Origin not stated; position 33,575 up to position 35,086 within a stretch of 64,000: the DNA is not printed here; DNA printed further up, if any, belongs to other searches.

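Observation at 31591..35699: Tight four-gene operon for sulfoquinovose: flippase-like protein, NAD epimerase, UDP-sulfoquinovose synthase (SqdB) and a GT2 polyprenyl-phosphate-type transferase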

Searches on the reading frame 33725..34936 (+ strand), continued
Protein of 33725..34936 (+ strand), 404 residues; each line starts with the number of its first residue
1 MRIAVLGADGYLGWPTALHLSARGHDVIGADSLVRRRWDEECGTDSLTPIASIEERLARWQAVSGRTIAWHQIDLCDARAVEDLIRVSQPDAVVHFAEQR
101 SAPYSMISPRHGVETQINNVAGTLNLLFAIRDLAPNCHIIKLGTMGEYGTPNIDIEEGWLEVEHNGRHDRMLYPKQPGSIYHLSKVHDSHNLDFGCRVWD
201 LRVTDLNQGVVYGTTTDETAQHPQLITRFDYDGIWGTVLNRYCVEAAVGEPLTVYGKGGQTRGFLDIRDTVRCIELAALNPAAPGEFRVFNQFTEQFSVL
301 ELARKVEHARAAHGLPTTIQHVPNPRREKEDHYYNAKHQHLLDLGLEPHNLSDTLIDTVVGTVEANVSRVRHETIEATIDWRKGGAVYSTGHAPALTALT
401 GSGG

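Call 45: search_protein_families(library=pfam, proteins=[L047:3-1937:-, L060:1725-3215:-, L060:3184-4707:-, L031:6195-8156:+, L048:8918-10201:+, L063:8128-10161:-, L065:6113-7333:+, L030:10-1305:-], max_evalue=0.01)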
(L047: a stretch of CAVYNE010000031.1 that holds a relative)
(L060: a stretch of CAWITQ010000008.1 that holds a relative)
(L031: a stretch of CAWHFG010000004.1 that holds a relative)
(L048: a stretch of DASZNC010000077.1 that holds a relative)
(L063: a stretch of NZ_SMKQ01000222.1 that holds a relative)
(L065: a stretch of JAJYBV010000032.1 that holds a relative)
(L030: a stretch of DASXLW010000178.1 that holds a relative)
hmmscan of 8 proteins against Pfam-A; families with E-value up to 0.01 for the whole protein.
L047:3-1937:- (645 aa): 7 families
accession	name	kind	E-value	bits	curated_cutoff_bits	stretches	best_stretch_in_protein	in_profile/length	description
PF17863.7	AAA_lid_2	-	4.4e-18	65.2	22.7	1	269-337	3-72/74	AAA lid domain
PF13519.12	VWA_2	-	1.2e-14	55.3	27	1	542-643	1-103/107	von Willebrand factor type A domain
PF07728.20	AAA_5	-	3.2e-10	40.6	22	1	104-203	34-139/139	AAA domain (dynein-related subfamily)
PF01078.27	Mg_chelatase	-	1.2e-08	35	20.3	1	122-190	90-158/207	Magnesium chelatase, subunit ChlI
PF00092.34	VWA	-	6.5e-05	23.7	23.8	1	542-640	2-103/174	von Willebrand factor type A domain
PF13191.12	AAA_16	-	0.0015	19.5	32.6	1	25-158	12-152/167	AAA ATPase domain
PF00493.29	MCM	-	0.0028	17.2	23.3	0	109-195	94-178/224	MCM P-loop domain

L060:1725-3215:- (496 aa): 1 family
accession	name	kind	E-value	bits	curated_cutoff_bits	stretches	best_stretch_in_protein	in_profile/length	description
PF01464.25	SLT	-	1.6e-13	50.7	21.3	2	117-170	2-52/117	Transglycosylase SLT domain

L060:3184-4707:- (507 aa): 0 families

L031:6195-8156:+ (653 aa): 0 families

L048:8918-10201:+ (427 aa): 2 families
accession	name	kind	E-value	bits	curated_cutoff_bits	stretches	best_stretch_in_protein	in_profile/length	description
PF00587.30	tRNA-synt_2b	-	1e-33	117.4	29.3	1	225-400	8-178/179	tRNA synthetase class II core domain (G, H, P, S and T)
PF02403.27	Seryl_tRNA_N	-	3e-19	69.7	28.2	1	1-110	1-108/108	Seryl-tRNA synthetase N-terminal domain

L063:8128-10161:- (677 aa): 8 families
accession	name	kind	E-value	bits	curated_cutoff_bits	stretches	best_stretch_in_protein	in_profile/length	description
PF01370.27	Epimerase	-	1.5e-57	195.3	20.9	1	380-595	1-227/240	NAD dependent epimerase/dehydratase family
PF16363.11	GDP_Man_Dehyd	-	4.2e-46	158.4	27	1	381-662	1-328/332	GDP-mannose 4,6 dehydratase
PF01073.25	3Beta_HSD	-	3.1e-23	82.6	22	1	381-594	1-230/280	3-beta hydroxysteroid dehydrogenase/isomerase family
PF04321.23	RmlD_sub_bind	-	2.2e-20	73.3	27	1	379-588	2-192/287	RmlD substrate binding domain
PF02719.21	Polysacc_synt_2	-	3.5e-15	56.4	20.2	1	380-624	1-249/293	Polysaccharide biosynthesis protein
PF07993.18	NAD_binding_4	-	2e-14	53.8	20.1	1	417-588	63-257/258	Male sterility protein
PF13460.12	NAD_binding_10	-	9.5e-06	26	27.2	1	384-497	1-107/184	NAD(P)H-binding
PF00106.31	adh_short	-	9.5e-05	22.4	26.6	0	380-414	3-37/195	short chain dehydrogenase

L065:6113-7333:+ (407 aa): 6 families
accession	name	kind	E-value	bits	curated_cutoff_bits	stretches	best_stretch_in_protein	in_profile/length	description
PF00534.26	Glycos_transf_1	-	1.2e-29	103.4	26.4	1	219-368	14-171/172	Glycosyl transferases group 1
PF13439.12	Glyco_transf_4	-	1.4e-28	100.5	28.5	1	32-198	2-169/170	Glycosyltransferase Family 4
PF13692.12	Glyco_trans_1_4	-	2.5e-28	99.6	27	1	222-355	3-142/142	Glycosyl transferases group 1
PF13579.12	Glyco_trans_4_4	-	5.2e-17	63.1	29.7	1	33-190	2-152/158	Glycosyl transferase 4-like domain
PF20706.3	GT4-conflict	-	1.2e-10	41.4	26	1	248-378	233-363/385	Family 4 Glycosyltransferase in conflict systems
PF13524.12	Glyco_trans_1_2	-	8.1e-06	26.3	25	1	240-383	8-143/144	Glycosyl transferase-like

L030:10-1305:- (431 aa): 2 families
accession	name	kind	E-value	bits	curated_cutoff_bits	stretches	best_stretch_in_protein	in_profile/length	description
PF00590.25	TP_methylase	-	6.5e-50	170.5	27.8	1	167-378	2-211/212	Tetrapyrrole (Corrin/Porphyrin) Methylases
PF13241.12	NAD_binding_7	-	2.1e-26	92.9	22.1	1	13-120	3-104/104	Putative NAD(P)-binding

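Call 46: search_protein_families(library=ncbifam, proteins=[L065:6113-7333:+, L069:6130-7275:+, L035:1368-2255:+, L016:9736-10764:-, L030:2386-3324:+, L035:2234-4456:+, L030:3321-4298:+], max_evalue=0.00001)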
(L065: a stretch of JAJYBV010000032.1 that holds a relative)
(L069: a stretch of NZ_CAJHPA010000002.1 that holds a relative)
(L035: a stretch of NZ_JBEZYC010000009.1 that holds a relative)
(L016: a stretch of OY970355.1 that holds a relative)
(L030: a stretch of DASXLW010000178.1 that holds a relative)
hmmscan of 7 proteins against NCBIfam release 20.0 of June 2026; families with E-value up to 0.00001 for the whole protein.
L065:6113-7333:+ (407 aa): 36 families (the best 25 are shown)
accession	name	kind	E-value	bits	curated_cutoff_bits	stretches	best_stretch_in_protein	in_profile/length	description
NF053787.1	GlcN_PG_synth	equivalog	1.5e-44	152.3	480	1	22-389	5-359/361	N-acetylglucosaminyl phosphatidylglycerol synthase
NF049988.1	MGlcDAGSynMgs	equivalog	1.3e-29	103.8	400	2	200-392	195-390/398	alpha-monoglucosyldiacylglycerol synthase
NF041876.1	EPS_EpsE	equivalog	3.7e-26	92.3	400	1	174-372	174-378/389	exopolysaccharide biosynthesis GT4 family glycosyltransferase EpsE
TIGR03999.1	thiol_BshA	equivalog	9.9e-26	90.5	273.7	1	186-389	167-373/375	N-acetyl-alpha-D-glucosaminyl L-malate synthase BshA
TIGR03449.1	mycothiol_MshA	equivalog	2.4e-25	89.3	462.5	1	185-391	187-405/406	D-inositol-3-phosphate glycosyltransferase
TIGR03088.1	stp2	hypoth_equivalog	3.1e-25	89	409.05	1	162-384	137-368/374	TIGR03088 family PEP-CTERM/XrtA system glycosyltransferase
NF047684.1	TeichurnBiosyTuaC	equivalog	1.1e-21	77.2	550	1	102-389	106-389/391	teichuronic acid biosynthesis protein TuaC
TIGR04063.1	stp3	hypoth_equivalog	1.9e-19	69.9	442.05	1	98-388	86-394/397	TIGR04063 family PEP-CTERM/XrtA system glycosyltransferase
TIGR02149.1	glgA_Coryne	subfamily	3e-19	69.4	302.4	1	106-386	85-387/391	glycogen synthase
TIGR04047.1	MSMEG_0565_glyc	hypoth_equivalog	9.9e-18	64.4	259.85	1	270-386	258-371/373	MSMEG_0565 family glycosyltransferase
TIGR02095.1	glgA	subfamily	2.2e-14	53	328.45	1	218-386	292-474/477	glycogen/starch synthase, ADP-glucose type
NF053513.1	Gtran_IagA_BgsA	equivalog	2.4e-14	53.1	460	1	150-389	90-331/333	LTA glycolipid anchor biosynthesis glycosyltransferase, IagA/BgsA family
TIGR04157.1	glyco_rSAM_CFB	subfamily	1.9e-13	50.2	400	1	198-353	206-365/406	TIGR04157 family glycosyltransferase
NF047880.1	glyco_SdgA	exception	5.6e-13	48.3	800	1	206-380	301-481/488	serine-aspartate repeat adhesin O-glycosyltransferase SdgA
NF012028.0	PRK15484.1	subfamily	1.7e-12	47.2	618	1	188-384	163-372/380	lipopolysaccharide N-acetylglucosaminyltransferase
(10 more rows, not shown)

L069:6130-7275:+ (382 aa): 35 families (the best 25 are shown)
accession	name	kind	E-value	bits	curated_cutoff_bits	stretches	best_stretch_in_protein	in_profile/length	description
NF053787.1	GlcN_PG_synth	equivalog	7.9e-41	140.1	480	1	9-377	1-360/361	N-acetylglucosaminyl phosphatidylglycerol synthase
NF049988.1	MGlcDAGSynMgs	equivalog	6e-29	101.6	400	1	9-381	1-392/398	alpha-monoglucosyldiacylglycerol synthase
TIGR04047.1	MSMEG_0565_glyc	hypoth_equivalog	2.7e-23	82.7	259.85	1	158-374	142-372/373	MSMEG_0565 family glycosyltransferase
NF047684.1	TeichurnBiosyTuaC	equivalog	1.1e-22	80.6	550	1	161-377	171-390/391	teichuronic acid biosynthesis protein TuaC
NF038295.1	EPS_HpsP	equivalog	5.4e-21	75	550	1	178-376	179-387/388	hormogonium polysaccharide biosynthesis glycosyltransferase HpsP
TIGR03999.1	thiol_BshA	equivalog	6.1e-20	71.5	273.7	1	179-377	171-374/375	N-acetyl-alpha-D-glucosaminyl L-malate synthase BshA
TIGR03449.1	mycothiol_MshA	equivalog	1e-19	70.8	462.5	1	171-377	184-404/406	D-inositol-3-phosphate glycosyltransferase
TIGR04063.1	stp3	hypoth_equivalog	3.1e-19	69.1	442.05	1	174-377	179-396/397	TIGR04063 family PEP-CTERM/XrtA system glycosyltransferase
TIGR03088.1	stp2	hypoth_equivalog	3.5e-19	69.1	409.05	1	182-377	167-374/374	TIGR03088 family PEP-CTERM/XrtA system glycosyltransferase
TIGR02149.1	glgA_Coryne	subfamily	4e-19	69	302.4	1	153-377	147-391/391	glycogen synthase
TIGR04157.1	glyco_rSAM_CFB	subfamily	1e-18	67.5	400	1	162-370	177-403/406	TIGR04157 family glycosyltransferase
NF053513.1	Gtran_IagA_BgsA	equivalog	4.1e-18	65.5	460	1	92-378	42-333/333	LTA glycolipid anchor biosynthesis glycosyltransferase, IagA/BgsA family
NF041876.1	EPS_EpsE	equivalog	4.2e-16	59.2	400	1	163-355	174-374/389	exopolysaccharide biosynthesis GT4 family glycosyltransferase EpsE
NF041010.1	glycosy_Agl16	equivalog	6.5e-13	48.3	575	1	205-376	175-351/352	glycosylation protein Agl16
NF038229.1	Glyco4_Geo_Pelo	equivalog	3e-12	46.2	400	1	82-377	44-337/338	GPMC system family 4 glycosyltransferase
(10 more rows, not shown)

L035:1368-2255:+ (296 aa): 27 families (the best 25 are shown)
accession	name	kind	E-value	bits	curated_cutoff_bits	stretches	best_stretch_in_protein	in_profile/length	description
TIGR01181.1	dTDP_gluc_dehyt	equivalog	5.5e-43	147.3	365.1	1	1-295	1-313/321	dTDP-glucose 4,6-dehydratase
TIGR01179.1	galE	equivalog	1.4e-40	139.2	262.3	1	1-294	1-326/332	UDP-glucose 4-epimerase GalE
TIGR04180.1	EDH_00030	hypoth_equivalog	2.3e-30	105.7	475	1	2-251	1-260/297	NAD-dependent 4,6-dehydratase LegB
NF042422.1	oxyalk_red_OleD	equivalog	3.5e-28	98.9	580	1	1-235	2-232/329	2-alkyl-3-oxoalkanoate reductase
TIGR02197.1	heptose_epim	equivalog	4.2e-26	91.9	274.6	1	2-260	1-273/316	ADP-glyceromanno-heptose 6-epimerase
NF007582.0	PRK10217.1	equivalog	1.2e-23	83.8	698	1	50-221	64-243/355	dTDP-glucose 4,6-dehydratase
NF043036.1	ErythonDh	equivalog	2.1e-22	79.7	325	1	1-251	2-270/321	D-erythronate dehydrogenase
NF042423.1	oxyalk_red_Shew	equivalog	3.3e-20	72.4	580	1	1-217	10-220/331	2-alkyl-3-oxoalkanoate reductase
NF007490.0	PRK10084.1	subfamily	5.2e-20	71.7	649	1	2-252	3-282/361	dTDP-glucose 4,6-dehydratase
TIGR03466.1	HpnA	hypoth_equivalog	4e-19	68.7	367.65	1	2-283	3-283/327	hopanoid-associated sugar epimerase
NF047922.1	GDPFucSynFcl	equivalog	1.4e-18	67.4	500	1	1-294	4-302/308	GDP-L-fucose synthase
NF007956.0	PRK10675.1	subfamily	8.4e-17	61.3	394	1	1-168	2-181/338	UDP-glucose 4-epimerase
NF011728.1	PRK15181.1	equivalog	1.5e-16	60.4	760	1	45-216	74-247/348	Vi polysaccharide biosynthesis UDP-N-acetylglucosaminuronic acid C-4 epimerase TviC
TIGR01214.1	rmlD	equivalog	2.2e-16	59.8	224.05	1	1-236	1-215/285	dTDP-4-dehydrorhamnose reductase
NF058621.1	DiazavRedAvaA7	equivalog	5.1e-15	55.9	400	1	1-225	2-226/304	3-diazoavenalumate denitrifying reductase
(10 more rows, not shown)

L016:9736-10764:- (342 aa): 20 families
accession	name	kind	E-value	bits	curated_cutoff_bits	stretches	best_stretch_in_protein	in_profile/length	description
TIGR01179.1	galE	equivalog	2e-38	132.1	262.3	2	38-213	2-183/332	UDP-glucose 4-epimerase GalE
TIGR01181.1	dTDP_gluc_dehyt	equivalog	1e-34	120.1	365.1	1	38-339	2-313/321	dTDP-glucose 4,6-dehydratase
TIGR04180.1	EDH_00030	hypoth_equivalog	4.9e-30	104.6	475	1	39-324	2-296/297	NAD-dependent 4,6-dehydratase LegB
TIGR02197.1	heptose_epim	equivalog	3.1e-24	85.7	274.6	1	38-285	1-257/316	ADP-glyceromanno-heptose 6-epimerase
NF011728.1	PRK15181.1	equivalog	8.2e-23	81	760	1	104-264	94-254/348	Vi polysaccharide biosynthesis UDP-N-acetylglucosaminuronic acid C-4 epimerase TviC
NF007582.0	PRK10217.1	equivalog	2.2e-22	79.6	698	1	36-335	2-329/355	dTDP-glucose 4,6-dehydratase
NF007490.0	PRK10084.1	subfamily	2.4e-20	72.8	649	2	168-337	159-334/361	dTDP-glucose 4,6-dehydratase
NF007956.0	PRK10675.1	subfamily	2.6e-19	69.5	394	1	37-331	2-323/338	UDP-glucose 4-epimerase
NF008360.0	PRK11150.1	equivalog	2.7e-18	66.2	452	1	151-276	115-242/310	ADP-glyceromanno-heptose 6-epimerase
NF047922.1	GDPFucSynFcl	equivalog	4.2e-15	56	500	1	96-340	49-304/308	GDP-L-fucose synthase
NF043036.1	ErythonDh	equivalog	5.1e-15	55.5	325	1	37-206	2-179/321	D-erythronate dehydrogenase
TIGR02622.1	CDP_4_6_dhtase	equivalog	1.1e-14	54.4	278.45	1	35-180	4-158/352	CDP-glucose 4,6-dehydratase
NF042422.1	oxyalk_red_OleD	equivalog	2e-12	47.1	580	1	37-268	2-224/329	2-alkyl-3-oxoalkanoate reductase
TIGR01472.1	gmd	equivalog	4.9e-12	45.7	415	1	95-281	72-261/342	GDP-mannose 4,6-dehydratase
NF058621.1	DiazavRedAvaA7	equivalog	9.2e-12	45.2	400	1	37-271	2-231/304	3-diazoavenalumate denitrifying reductase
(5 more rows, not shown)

L030:2386-3324:+ (312 aa): 28 families (the best 25 are shown)
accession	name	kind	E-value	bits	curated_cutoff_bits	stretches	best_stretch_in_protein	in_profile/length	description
TIGR01179.1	galE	equivalog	9.9e-47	159.4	262.3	1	8-296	1-322/332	UDP-glucose 4-epimerase GalE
TIGR01181.1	dTDP_gluc_dehyt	equivalog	6.4e-46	156.9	365.1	1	8-294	1-306/321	dTDP-glucose 4,6-dehydratase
TIGR04180.1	EDH_00030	hypoth_equivalog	2.2e-33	115.6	475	1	9-256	1-261/297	NAD-dependent 4,6-dehydratase LegB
NF007582.0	PRK10217.1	equivalog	2.1e-27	96.2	698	1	8-230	3-248/355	dTDP-glucose 4,6-dehydratase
NF043036.1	ErythonDh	equivalog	1.4e-26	93.5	325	1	8-253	2-268/321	D-erythronate dehydrogenase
TIGR03466.1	HpnA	hypoth_equivalog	1.4e-26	93.1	367.65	1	8-136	2-133/327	hopanoid-associated sugar epimerase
TIGR02197.1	heptose_epim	equivalog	1.6e-26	93.2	274.6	1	9-261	1-270/316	ADP-glyceromanno-heptose 6-epimerase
NF042422.1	oxyalk_red_OleD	equivalog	5.6e-26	91.7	580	1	8-239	2-232/329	2-alkyl-3-oxoalkanoate reductase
NF007956.0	PRK10675.1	subfamily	1.3e-25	90.3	394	2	8-153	2-161/338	UDP-glucose 4-epimerase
TIGR02622.1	CDP_4_6_dhtase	equivalog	8e-23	81.1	278.45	1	7-219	5-238/352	CDP-glucose 4,6-dehydratase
NF007490.0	PRK10084.1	subfamily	2e-22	79.7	649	1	8-230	2-255/361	dTDP-glucose 4,6-dehydratase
NF011728.1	PRK15181.1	equivalog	5.9e-22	78.1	760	1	48-219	73-246/348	Vi polysaccharide biosynthesis UDP-N-acetylglucosaminuronic acid C-4 epimerase TviC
NF042423.1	oxyalk_red_Shew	equivalog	8.4e-22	77.7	580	1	7-221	9-221/331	2-alkyl-3-oxoalkanoate reductase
NF052578.1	StrlDmthSdmBMthl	equivalog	3.2e-20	73.2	600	1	9-258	3-252/328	sterol demethylase protein SdmB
TIGR01214.1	rmlD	equivalog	2.5e-16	59.6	224.05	1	8-201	1-178/285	dTDP-4-dehydrorhamnose reductase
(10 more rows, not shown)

L035:2234-4456:+ (740 aa): 6 families
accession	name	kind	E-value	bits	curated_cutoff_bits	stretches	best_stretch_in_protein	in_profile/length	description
NF041391.1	DPhHxTase_Halo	equivalog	2.2e-28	98.7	375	1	496-688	2-187/213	dolichyl-phosphate hexose transferase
TIGR04182.1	glyco_TIGR04182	equivalog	1.5e-26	93.4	325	1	491-692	2-198/293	S-layer glycoprotein N-glycosyltransferase AglJ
NF058614.1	PPMAGASynPpgS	equivalog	2.1e-25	89.5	370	1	491-703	2-214/226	polyprenyl-phospho-N-acetylgalactosaminyl synthase PpgS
TIGR03937.1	PgaC_IcaA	equivalog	1e-07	31.3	422.3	1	485-606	41-164/407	poly-beta-1,6-N-acetyl-D-glucosamine synthase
TIGR04283.1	glyco_like_mftF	equivalog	1.1e-07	31.7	182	1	493-563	3-70/221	TIGR04283 family arsenosugar biosynthesis glycosyltransferase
NF010496.0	PRK13915.1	equivalog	1.4e-07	30.9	262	1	489-595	31-144/307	glucosyl-3-phosphoglycerate synthase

L030:3321-4298:+ (325 aa): 6 families
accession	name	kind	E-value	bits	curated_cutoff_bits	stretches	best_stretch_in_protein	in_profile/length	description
NF041391.1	DPhHxTase_Halo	equivalog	9.2e-30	103.2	375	1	43-240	2-191/213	dolichyl-phosphate hexose transferase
NF058614.1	PPMAGASynPpgS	equivalog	2.6e-27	95.7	370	1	38-249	2-213/226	polyprenyl-phospho-N-acetylgalactosaminyl synthase PpgS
TIGR04182.1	glyco_TIGR04182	equivalog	3e-23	82.6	325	1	38-257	2-212/293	S-layer glycoprotein N-glycosyltransferase AglJ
NF007986.1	PRK10714.1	equivalog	2.7e-10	39.8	529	1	36-251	6-220/316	undecaprenyl-phosphate 4-deoxy-4-formamido-L-arabinose transferase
NF041865.1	EpsU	equivalog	1.1e-09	37.8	700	1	38-135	41-142/394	exopolysaccharide biosynthesis GT2 family glycosyltransferase EpsU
NF010496.0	PRK13915.1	equivalog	6.2e-06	25.5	262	1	37-151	32-154/307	glucosyl-3-phosphoglycerate synthase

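Call 62: search_protein_families(library=pfam, alignment_id=A2, max_evalue=0.01)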
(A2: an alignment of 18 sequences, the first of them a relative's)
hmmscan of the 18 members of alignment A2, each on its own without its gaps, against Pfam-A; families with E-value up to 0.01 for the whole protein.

A. member 1, L035:2234-3643:+ (470 aa): 1 family
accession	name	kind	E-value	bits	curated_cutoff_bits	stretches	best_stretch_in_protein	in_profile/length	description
PF13231.12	PMT_2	-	1.5e-05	25.7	26.1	1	74-205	21-150/160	Dolichyl-phosphate-mannose-protein mannosyltransferase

B. families by the number of members that match (of 18 scanned): 4 families
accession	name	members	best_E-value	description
PF13231.12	PMT_2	18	4.4e-08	Dolichyl-phosphate-mannose-protein mannosyltransferase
PF02366.24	PMT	7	3.4e-05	Dolichyl-phosphate-mannose-protein mannosyltransferase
PF09594.16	GT87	1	0.0065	Glycosyltransferase family 87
PF11992.13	TgpA_N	1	0.0071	TgpA N-terminal domain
